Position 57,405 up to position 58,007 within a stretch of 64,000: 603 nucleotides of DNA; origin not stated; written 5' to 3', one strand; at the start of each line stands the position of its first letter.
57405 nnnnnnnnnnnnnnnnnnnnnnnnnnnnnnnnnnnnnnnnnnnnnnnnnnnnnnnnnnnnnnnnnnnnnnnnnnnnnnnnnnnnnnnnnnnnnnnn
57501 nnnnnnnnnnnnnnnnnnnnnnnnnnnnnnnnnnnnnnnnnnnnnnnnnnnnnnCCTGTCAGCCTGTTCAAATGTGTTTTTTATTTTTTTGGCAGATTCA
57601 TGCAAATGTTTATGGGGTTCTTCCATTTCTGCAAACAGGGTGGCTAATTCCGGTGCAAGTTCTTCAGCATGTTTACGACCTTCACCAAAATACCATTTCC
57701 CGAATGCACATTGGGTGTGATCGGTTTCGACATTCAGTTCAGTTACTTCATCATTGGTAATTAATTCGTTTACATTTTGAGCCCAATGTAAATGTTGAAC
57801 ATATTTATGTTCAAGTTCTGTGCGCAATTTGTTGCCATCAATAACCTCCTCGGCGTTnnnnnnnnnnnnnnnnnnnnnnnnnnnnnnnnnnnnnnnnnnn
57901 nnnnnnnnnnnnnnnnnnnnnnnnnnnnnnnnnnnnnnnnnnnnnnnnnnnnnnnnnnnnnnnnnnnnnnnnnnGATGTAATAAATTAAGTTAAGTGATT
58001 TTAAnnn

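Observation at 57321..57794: Tandem CZB (chemoreceptor zinc-binding) motifs in the predicted periplasmic domain of an MCP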

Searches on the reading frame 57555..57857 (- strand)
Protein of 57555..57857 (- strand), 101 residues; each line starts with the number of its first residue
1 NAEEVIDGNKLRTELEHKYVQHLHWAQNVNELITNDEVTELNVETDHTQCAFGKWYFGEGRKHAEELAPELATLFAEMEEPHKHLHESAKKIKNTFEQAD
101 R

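Call 46: search_protein_families(library=pfam, proteins=[window:57555-57857:-], max_evalue=1)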
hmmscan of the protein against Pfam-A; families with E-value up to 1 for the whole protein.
seq(101 aa): 2 families
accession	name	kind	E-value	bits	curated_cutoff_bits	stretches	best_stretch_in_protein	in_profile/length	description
PF13682.11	CZB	-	1.9e-17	63.8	29.4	1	22-92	1-63/64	Chemoreceptor zinc-binding domain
PF21118.2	DosC_2nd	-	0.037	14.7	31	1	20-95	8-83/110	DosC CZB-like middle domain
